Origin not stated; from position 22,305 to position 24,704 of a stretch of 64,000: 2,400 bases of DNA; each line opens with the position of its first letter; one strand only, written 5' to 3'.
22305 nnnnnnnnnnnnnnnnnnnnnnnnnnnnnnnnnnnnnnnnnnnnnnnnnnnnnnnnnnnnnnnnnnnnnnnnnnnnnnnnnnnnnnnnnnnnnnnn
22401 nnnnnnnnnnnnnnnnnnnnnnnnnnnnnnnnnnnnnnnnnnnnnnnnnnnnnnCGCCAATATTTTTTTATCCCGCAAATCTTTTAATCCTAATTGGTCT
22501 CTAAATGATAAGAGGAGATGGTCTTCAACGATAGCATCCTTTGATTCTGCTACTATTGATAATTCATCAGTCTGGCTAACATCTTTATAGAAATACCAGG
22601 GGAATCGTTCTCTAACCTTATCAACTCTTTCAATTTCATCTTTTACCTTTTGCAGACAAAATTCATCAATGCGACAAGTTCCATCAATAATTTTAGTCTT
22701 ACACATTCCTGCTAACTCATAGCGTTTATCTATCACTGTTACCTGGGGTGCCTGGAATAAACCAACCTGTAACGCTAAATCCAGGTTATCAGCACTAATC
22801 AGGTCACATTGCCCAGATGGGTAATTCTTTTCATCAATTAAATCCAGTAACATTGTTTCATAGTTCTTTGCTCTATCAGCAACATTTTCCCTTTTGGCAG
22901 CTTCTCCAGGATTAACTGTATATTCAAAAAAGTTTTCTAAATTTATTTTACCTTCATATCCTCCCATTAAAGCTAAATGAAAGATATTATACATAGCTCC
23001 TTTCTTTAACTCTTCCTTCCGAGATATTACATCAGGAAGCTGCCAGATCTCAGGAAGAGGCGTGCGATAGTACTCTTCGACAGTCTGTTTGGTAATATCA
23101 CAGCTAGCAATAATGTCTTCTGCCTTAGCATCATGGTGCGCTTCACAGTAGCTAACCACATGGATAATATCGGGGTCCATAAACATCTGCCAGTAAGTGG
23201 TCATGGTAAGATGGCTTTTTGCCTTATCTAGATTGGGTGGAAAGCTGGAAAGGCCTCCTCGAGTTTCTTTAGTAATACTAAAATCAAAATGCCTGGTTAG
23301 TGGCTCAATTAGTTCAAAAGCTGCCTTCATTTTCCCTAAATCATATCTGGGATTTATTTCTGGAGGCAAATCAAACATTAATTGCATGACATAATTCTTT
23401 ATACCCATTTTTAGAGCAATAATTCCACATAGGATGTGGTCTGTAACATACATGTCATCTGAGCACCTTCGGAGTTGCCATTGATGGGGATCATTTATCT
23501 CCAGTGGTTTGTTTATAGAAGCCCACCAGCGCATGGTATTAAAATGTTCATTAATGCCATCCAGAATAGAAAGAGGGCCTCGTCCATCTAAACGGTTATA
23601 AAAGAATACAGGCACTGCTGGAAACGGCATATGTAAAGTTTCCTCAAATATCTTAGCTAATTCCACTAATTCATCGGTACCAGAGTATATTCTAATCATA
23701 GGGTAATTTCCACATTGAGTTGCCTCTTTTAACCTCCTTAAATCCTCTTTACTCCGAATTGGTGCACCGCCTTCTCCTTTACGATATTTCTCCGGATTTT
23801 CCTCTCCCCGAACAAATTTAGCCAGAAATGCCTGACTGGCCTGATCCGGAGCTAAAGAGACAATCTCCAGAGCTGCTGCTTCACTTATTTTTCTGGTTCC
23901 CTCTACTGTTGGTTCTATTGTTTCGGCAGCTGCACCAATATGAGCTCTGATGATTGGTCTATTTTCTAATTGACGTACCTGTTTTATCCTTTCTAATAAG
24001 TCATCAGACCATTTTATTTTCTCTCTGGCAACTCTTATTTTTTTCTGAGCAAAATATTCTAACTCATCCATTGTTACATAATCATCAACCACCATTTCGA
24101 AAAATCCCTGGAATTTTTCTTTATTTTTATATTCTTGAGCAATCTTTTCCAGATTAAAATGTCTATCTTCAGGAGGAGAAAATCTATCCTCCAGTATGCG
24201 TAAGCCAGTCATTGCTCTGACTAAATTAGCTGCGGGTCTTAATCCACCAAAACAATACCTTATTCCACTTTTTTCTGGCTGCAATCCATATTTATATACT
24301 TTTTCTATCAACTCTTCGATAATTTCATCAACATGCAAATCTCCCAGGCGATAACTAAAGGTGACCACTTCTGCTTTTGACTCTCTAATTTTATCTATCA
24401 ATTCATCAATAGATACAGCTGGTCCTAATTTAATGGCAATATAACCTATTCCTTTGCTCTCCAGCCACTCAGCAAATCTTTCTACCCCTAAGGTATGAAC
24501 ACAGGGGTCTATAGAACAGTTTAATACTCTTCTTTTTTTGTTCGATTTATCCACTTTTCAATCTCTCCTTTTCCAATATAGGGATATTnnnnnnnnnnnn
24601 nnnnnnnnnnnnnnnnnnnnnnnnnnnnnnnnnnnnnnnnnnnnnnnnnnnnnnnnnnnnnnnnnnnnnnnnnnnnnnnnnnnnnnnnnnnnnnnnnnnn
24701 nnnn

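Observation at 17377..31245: GntR-linked two-operon locus: twin TAXI-TRAP importers around a mutase-like / opine-dehydrogenase-like / DUF4392 enzyme set with no pathway I can name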

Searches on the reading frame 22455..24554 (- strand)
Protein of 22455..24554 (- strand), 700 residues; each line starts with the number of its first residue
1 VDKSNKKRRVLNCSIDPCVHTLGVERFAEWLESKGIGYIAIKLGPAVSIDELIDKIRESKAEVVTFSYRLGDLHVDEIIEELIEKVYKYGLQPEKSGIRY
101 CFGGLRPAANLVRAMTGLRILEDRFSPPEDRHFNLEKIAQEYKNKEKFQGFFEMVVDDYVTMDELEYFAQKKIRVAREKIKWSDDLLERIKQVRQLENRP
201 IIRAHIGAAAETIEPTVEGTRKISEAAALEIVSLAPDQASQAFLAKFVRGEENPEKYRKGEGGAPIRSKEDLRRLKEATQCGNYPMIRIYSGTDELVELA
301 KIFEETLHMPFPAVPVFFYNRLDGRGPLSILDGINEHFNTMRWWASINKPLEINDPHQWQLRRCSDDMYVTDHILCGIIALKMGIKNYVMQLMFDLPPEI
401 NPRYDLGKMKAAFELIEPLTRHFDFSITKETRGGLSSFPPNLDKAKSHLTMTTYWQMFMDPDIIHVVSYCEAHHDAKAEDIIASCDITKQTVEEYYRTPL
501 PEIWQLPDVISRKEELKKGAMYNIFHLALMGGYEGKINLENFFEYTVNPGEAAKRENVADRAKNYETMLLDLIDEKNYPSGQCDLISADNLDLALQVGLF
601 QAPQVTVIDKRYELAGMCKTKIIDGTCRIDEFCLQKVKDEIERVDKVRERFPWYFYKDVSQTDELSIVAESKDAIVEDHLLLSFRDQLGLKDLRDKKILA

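Call 7: search_protein_families(library=pfam, proteins=[window:22455-24554:-], max_evalue=10)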
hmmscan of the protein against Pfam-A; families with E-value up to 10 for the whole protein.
window:22455-24554:- (700 aa): 1 family
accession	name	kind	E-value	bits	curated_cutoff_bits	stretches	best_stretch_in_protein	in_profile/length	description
PF02310.24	B12-binding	-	0.00026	21.2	32.1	1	9-107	2-91/121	B12 binding domain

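Call 21: search_protein_representatives(protein=window:22455-24197:-)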
Query: 581 residues. Proteins with E-value up to 0.001 (for the whole library): 303; up to 1e-10: 191; up to 1e-30: 74. The best 150 are listed.
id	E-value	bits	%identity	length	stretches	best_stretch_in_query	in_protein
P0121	1.6e-254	862.2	64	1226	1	2-572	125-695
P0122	7.8e-170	582.6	50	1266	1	3-580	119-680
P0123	3.1e-165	567.4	52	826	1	2-535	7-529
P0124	1.3e-110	387.1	70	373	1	1-243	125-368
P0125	3.4e-82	293.2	42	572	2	31-406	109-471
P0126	1.5e-79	284.5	40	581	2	64-398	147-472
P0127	4.7e-70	253.2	40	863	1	29-401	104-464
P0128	1.0e-68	248.8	38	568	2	61-397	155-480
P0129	1.3e-68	248.4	40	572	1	46-403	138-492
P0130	2.6e-66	240.8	36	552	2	30-398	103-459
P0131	3.1e-65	237.2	40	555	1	66-412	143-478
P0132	1.7e-62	228.2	37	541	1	29-381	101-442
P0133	6.0e-61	223.1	35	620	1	35-427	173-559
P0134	2.9e-60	220.8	37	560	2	67-400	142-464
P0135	4.1e-60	220.3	40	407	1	31-331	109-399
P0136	1.8e-59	218.2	39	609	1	59-403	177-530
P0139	3.8e-57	210.5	34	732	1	31-401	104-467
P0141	1.4e-55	205.4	37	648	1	80-376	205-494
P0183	7.6e-33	130.3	30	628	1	69-399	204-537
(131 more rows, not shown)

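Call 22: search_protein_families(library=pfam, proteins=[P0122, P0123, P0125, P0126, P0127, P0133, P0136, P0139, P0141, P0183], max_evalue=0.01)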
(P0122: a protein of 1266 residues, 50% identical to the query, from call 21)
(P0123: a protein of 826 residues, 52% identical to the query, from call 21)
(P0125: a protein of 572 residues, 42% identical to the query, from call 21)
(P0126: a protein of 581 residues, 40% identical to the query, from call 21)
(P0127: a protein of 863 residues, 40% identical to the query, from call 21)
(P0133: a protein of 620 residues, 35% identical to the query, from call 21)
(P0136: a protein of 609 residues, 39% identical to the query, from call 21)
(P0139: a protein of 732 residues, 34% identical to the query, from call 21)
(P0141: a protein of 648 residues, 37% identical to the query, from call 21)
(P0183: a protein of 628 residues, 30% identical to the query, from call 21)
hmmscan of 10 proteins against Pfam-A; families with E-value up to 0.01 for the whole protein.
P0122 (1266 aa): 3 families
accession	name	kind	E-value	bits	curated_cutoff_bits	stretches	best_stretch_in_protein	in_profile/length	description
PF13941.12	MutL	-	2.4e-82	277.5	27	2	679-1009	1-299/450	MutL protein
PF05378.19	Hydant_A_N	-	0.00032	20.9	25.2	0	682-735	4-57/176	Hydantoinase/oxoprolinase N-terminal region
PF02310.24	B12-binding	-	0.0034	17.6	32.1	0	5-104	2-91/121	B12 binding domain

P0123 (826 aa): 1 family
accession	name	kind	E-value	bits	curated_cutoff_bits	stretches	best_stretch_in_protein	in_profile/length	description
PF13941.12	MutL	-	1.7e-55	189.1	27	1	568-810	1-218/450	MutL protein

P0125 (572 aa): 1 family
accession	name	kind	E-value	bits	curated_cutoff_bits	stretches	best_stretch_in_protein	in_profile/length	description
PF02310.24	B12-binding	-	0.0027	18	32.1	1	10-82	4-74/121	B12 binding domain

P0126 (581 aa): 2 families
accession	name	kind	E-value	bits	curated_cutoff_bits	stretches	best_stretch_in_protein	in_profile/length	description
PF02310.24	B12-binding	-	0.00021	21.6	32.1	1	16-78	2-64/121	B12 binding domain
PF06368.17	Met_asp_mut_E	-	0.0011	18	26.6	1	322-526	183-377/441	Methylaspartate mutase E chain (MutE)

P0127 (863 aa): 4 families
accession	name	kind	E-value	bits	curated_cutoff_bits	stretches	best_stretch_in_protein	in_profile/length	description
PF02955.21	GSH-S_ATP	-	1.1e-15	57.9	23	1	705-839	33-170/175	Prokaryotic glutathione synthetase, ATP-grasp domain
PF08443.16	RimK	-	6.4e-09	36.1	21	1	739-851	70-184/188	RimK-like ATP-grasp domain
PF06368.17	Met_asp_mut_E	-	1.5e-06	27.5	26.6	1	153-517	21-383/441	Methylaspartate mutase E chain (MutE)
PF02310.24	B12-binding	-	1.8e-06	28.2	32.1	1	6-103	2-97/121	B12 binding domain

P0133 (620 aa): 1 family
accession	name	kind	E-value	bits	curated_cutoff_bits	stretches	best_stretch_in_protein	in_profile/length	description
PF02310.24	B12-binding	-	0.0015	18.8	32.1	1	17-78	4-65/121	B12 binding domain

P0136 (609 aa): 2 families
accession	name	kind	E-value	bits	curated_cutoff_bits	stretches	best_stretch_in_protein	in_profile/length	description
PF02310.24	B12-binding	-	1.2e-06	28.7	32.1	1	5-99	3-94/121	B12 binding domain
PF06368.17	Met_asp_mut_E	-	7.5e-06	25.1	26.6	1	434-593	243-394/441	Methylaspartate mutase E chain (MutE)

P0139 (732 aa): 2 families
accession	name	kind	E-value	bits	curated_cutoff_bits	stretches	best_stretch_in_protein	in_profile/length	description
PF02310.24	B12-binding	-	7.4e-07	29.5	32.1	1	2-67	2-67/121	B12 binding domain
PF08291.16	Peptidase_M15_3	-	0.00052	20.6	23.2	1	603-679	27-102/108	Peptidase M15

P0141 (648 aa): 1 family
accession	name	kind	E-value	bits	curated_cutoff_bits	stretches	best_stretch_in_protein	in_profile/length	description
PF02310.24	B12-binding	-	1.1e-06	28.9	32.1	1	45-135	2-89/121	B12 binding domain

P0183 (628 aa): 0 families
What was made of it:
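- One relative is fused to an ATP-grasp domain and one to a peptidase M15 domain (call 22).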

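Call 25: search_solved_structures(query=A2, max_evalue=1, show_alignments=1)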
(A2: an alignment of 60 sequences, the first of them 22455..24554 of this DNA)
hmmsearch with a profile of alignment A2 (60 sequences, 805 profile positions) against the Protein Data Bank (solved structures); distinct sequences matched with E-value up to 1: 25.
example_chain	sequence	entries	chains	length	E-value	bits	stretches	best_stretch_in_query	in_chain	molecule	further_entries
4jgi_A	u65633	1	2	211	3.6e-07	31.7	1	3-104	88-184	Putative uncharacterized protein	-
2yxb_A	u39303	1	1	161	1.2e-06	29.9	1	3-147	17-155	Coenzyme B12-dependent mutase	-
7xcn_M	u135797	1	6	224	9e-06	27.1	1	9-108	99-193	Trimethylamine methyltransferase corrinoid protein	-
8ssd_A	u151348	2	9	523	0.00077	20.7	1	6-68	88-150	Methionine synthase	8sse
9cbq_A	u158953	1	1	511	0.0011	20.2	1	6-67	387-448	Methionine synthase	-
9cbp_A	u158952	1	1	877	0.0017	19.6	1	6-67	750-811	Methionine synthase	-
3kow_A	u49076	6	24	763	0.0018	19.5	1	5-145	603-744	D-ornithine aminomutase E component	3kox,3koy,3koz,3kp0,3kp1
8ssc_A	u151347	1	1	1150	0.0021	19.2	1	6-68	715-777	Methionine synthase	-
9cbo_A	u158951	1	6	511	0.0023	19.1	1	7-67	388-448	Methionine synthase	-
1y80_A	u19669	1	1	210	0.0024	19.1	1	6-101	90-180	Predicted cobalamin binding protein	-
4r3u_C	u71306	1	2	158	0.004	18.4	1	5-65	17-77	2-hydroxyisobutyryl-CoA mutase small subunit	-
9cbr_A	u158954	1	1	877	0.0063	17.7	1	7-67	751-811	Methionine synthase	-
1be1_A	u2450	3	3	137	0.015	16.4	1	1-88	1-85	GLUTAMATE MUTASE | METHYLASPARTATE MUTASE S CHAIN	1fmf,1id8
1xrs_B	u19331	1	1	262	0.036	15.2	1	3-110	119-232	D-lysine 5,6-aminomutase beta subunit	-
8j2w_A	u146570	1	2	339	0.06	14.4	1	6-64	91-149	Cobalamin-binding protein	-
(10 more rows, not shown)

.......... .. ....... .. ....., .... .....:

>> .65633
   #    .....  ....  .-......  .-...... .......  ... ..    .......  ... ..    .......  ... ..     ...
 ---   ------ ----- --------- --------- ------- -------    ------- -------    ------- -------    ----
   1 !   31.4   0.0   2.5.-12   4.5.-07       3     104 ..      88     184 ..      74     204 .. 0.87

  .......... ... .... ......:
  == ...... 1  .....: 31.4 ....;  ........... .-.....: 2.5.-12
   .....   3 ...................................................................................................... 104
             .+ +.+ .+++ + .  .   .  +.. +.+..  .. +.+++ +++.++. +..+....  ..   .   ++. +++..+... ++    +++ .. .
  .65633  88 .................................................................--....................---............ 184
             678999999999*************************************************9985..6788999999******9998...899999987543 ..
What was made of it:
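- On AdoCbl-dependent glutamate mutase (GlmS+GlmE): A family profile hits solved B12 domains at E 3.6e-7 (call 25).
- Checked: A family profile confirms it, matching B12 domains in the PDB at E 3.6e-7 (call 25).
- Call 25: B12 domain confirmed by profile.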

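Call 41: search_protein_families(library=pfam, alignment_id=A2, max_evalue=0.01)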
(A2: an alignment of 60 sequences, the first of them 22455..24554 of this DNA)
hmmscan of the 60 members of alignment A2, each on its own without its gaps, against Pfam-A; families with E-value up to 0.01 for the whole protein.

A. member 1, window:22455-24554:- (700 aa): 1 family
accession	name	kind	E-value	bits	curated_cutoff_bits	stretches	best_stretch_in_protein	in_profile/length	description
PF02310.24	B12-binding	-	0.00026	21.2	32.1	1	9-107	2-91/121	B12 binding domain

B. families by the number of members that match (of 60 scanned): 8 families
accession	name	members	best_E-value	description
PF02310.24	B12-binding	44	1.1e-10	B12 binding domain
PF13941.12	MutL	19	3.6e-87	MutL protein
PF06368.17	Met_asp_mut_E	8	1e-06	Methylaspartate mutase E chain (MutE)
PF05378.19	Hydant_A_N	2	0.00032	Hydantoinase/oxoprolinase N-terminal region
PF01968.24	Hydantoinase_A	2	0.0016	Hydantoinase/oxoprolinase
PF02955.21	GSH-S_ATP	1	1.1e-15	Prokaryotic glutathione synthetase, ATP-grasp domain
PF08443.16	RimK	1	6.4e-09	RimK-like ATP-grasp domain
PF08291.16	Peptidase_M15_3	1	0.00052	Peptidase M15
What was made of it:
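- On AdoCbl-dependent glutamate mutase (GlmS+GlmE): 8 of the 40 GlmL-less relatives in the alignment hit PF06368 weakly (call 41).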

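Call 43: predict_structure(alignment_id=A2)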
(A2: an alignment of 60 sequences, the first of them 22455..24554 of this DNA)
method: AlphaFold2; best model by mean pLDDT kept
length: 700 residues; sequences in the alignment: 60
mean_pLDDT: 91.0   pTM: 0.84
mean pLDDT of the five models: 91.0, 90.9, 90.6, 90.2, 89.9
residues with pLDDT >= 90: 564; 70-90: 85; 50-70: 24; < 50: 27
segments of 3 or more residues with pLDDT < 50: 1-4, 173-175, 662-677, 697-700
pLDDT, mean of each block of 10 residues (from residue 1): 63 95 90 86 95 95 92 92 97 93 93 95 78 92 95 90 83 59 96 95 96 97 97 96 95 94 95 98 94 91 97 95 90 97 98 96 97 99 98 94 97 98 98 94 96 97 97 94 97 93 96 98 98 96 97 97 98 96 96 95 84 93 96 97 96 77 43 49 68 54
secondary structure, 60 per line:
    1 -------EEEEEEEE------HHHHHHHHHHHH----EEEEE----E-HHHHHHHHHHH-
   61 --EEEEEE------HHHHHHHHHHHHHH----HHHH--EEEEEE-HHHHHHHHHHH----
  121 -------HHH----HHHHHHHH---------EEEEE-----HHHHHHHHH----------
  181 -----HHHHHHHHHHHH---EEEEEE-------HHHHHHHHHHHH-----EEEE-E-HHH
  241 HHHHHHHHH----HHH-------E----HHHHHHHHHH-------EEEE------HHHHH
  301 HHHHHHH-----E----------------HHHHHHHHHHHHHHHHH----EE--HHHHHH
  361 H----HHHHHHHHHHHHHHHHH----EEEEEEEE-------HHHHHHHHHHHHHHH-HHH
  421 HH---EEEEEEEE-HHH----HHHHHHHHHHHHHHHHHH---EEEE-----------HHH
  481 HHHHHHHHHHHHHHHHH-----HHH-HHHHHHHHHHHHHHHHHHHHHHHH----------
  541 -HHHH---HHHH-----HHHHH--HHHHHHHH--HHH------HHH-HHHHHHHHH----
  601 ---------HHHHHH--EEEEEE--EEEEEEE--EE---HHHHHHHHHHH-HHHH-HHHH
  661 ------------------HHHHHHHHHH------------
elements in order (helices of 4 or more, strands of 3 or more residues): E8-15 H22-33 E38-42 H49-59 E63-68 H75-88 H93-96 E99-104 H106-116 H135-142 E152-156 H162-170 H186-197 E201-206 H214-225 E231-234 H238-249 H269-278 E286-289 H296-307 H330-346 H355-361 H366-382 E387-394 H402-416 H418-422 E426-433 H442-459 E463-466 H478-497 H507-530 H542-545 H549-552 H558-562 H565-572 H588-596 H610-615 E618-623 E626-632 H640-650 H652-655 H657-660 H679-688
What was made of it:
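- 22575..24002 (-): Fusion protein residues about 185-660: GlmE-like TIM barrel, the catalytic domain. AlphaFold pLDDT 91 (call 43).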

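Call 45: fold_search(model_id=the predicted structure, library=pdb)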
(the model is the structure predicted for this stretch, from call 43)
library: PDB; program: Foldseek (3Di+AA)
matches with E <= 10: 1617; with E <= 0.001: 58
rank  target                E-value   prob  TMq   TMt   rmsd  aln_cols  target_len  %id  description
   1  6h9e_B                3.4e-13  1.00  0.47  0.66   6.2       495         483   14  Structure of glutamate mutase reconstituted with homo-coenzyme B12 (released 2019-08-14)
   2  1cb7_B                4.9e-13  1.00  0.48  0.67   6.0       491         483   14  GLUTAMATE MUTASE FROM CLOSTRIDIUM COCHLEARIUM RECONSTITUTED WITH METHYL-COBALAMIN (released 2000-02-28)
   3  3kow_B                5.9e-10  1.00  0.40  0.38   3.8       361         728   15  Crystal Structure of ornithine 4,5 aminomutase backsoaked complex (released 2010-01-26)
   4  3kp1_A                6.8e-10  1.00  0.40  0.38   3.4       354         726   15  Crystal structure of ornithine 4,5 aminomutase (Resting State) (released 2010-01-26)
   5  3kp0_A                1.5e-09  1.00  0.40  0.48   3.0       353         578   15  Crystal Structure of ORNITHINE 4,5 AMINOMUTASE in complex with 2,4-diaminobutyrate (DAB) (Aerobic) (released 2010-01-26)
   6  3kow_A                2.1e-09  1.00  0.40  0.38   3.7       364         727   15  Crystal Structure of ornithine 4,5 aminomutase backsoaked complex (released 2010-01-26)
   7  9q1a_C                6.6e-09  1.00  0.36  0.48  20.2       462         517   13  Open state of lysine 5,6-aminomutase from Thermoanaerobacter tengcongensis (released 2025-09-03)
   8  1xrs_A                9.5e-09  1.00  0.37  0.49  15.6       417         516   11  Crystal structure of Lysine 5,6-Aminomutase in complex with PLP, cobalamin, and 5'-deoxyadenosine (released 2004-11-09)
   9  8t0v_A                1.8e-08  1.00  0.36  0.47  20.9       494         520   12  Closed state of lysine 5,6-aminomutase from Thermoanaerobacter tengcongensis (released 2024-07-03)
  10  3bic_A                1.6e-06  1.00  0.28  0.27  20.4       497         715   11  Crystal structure of human methylmalonyl-CoA mutase (released 2007-12-25)
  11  8gju_K                3.9e-06  1.00  0.31  0.32  19.2       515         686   11  Crystal structure of human methylmalonyl-CoA mutase (MMUT) in complex with methylmalonic acidemia type A protein (MMAA (released 2023-08-09)
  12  3bic_B                3.9e-06  1.00  0.28  0.28  20.6       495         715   11  Crystal structure of human methylmalonyl-CoA mutase (released 2007-12-25)
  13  1req_A                4.1e-06  1.00  0.32  0.31  18.8       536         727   12  METHYLMALONYL-COA MUTASE (released 1997-01-27)
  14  2xiq_B                7.9e-06  1.00  0.31  0.30  18.0       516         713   12  Crystal structure of human methylmalonyl-CoA mutase in complex with adenosylcobalamin and malonyl-CoA (released 2010-09-29)
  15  8dyl                  8.3e-06  1.00  0.32  0.31  20.1       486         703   11  Crystal structure of human methylmalonyl-CoA mutase bound to aquocobalamin (released 2023-07-12)
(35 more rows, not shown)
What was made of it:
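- On AdoCbl-dependent glutamate mutase (GlmS+GlmE): Top Foldseek hits are 6h9e_B and 1cb7_B (E 3e-13, target TM 0.66-0.67) (calls 43, 45).
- On PLP/AdoCbl aminomutases (KamDE, OraSE): Fold similarity ranks second (E 6e-10; call 45).
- Calls 43 and 45: GlmE is the best structural match, at pLDDT 91. Ornithine 4,5-aminomutase and lysine 5,6-aminomutase are the second and third best fold matches (E 6e-10 to 1e-8; call 45). GlmE is the better structural match (call 45).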

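Call 47: search_solved_structures(query=A3, max_evalue=10, show_alignments=0)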
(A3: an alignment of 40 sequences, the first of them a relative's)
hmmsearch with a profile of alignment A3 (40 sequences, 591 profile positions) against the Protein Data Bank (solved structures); distinct sequences matched with E-value up to 10: 31.
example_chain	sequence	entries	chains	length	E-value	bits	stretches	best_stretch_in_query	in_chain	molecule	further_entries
4jgi_A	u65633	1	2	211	3.2e-07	32.4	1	3-103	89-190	Putative uncharacterized protein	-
2yxb_A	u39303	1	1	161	3.4e-06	29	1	5-139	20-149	Coenzyme B12-dependent mutase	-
7xcn_M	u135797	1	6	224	9.8e-05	24.2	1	6-112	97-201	Trimethylamine methyltransferase corrinoid protein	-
4r3u_C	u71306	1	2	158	0.00069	21.4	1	5-123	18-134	2-hydroxyisobutyryl-CoA mutase small subunit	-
1y80_A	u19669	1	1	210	0.00069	21.3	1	5-103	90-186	Predicted cobalamin binding protein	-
8ssd_A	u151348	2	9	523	0.00071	21.3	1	5-68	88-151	Methionine synthase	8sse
9cbq_A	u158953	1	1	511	0.00091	21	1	5-67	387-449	Methionine synthase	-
9cbp_A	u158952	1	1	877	0.0018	20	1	5-67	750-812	Methionine synthase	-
8ssc_A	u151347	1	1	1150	0.002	19.8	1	5-68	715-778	Methionine synthase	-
9cbo_A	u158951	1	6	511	0.0067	18.1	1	5-67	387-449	Methionine synthase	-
3kow_A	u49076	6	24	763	0.0078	17.9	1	5-151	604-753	D-ornithine aminomutase E component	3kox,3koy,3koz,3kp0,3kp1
9cbr_A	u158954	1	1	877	0.017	16.8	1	5-67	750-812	Methionine synthase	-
1be1_A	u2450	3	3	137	0.025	16.2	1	1-95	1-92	GLUTAMATE MUTASE | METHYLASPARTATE MUTASE S CHAIN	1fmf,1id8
8g3h_A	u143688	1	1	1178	0.039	15.6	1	4-97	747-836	Methionine synthase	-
9q1a_A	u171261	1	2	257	0.043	15.4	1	4-110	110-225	D-lysine 5,6-aminomutase beta subunit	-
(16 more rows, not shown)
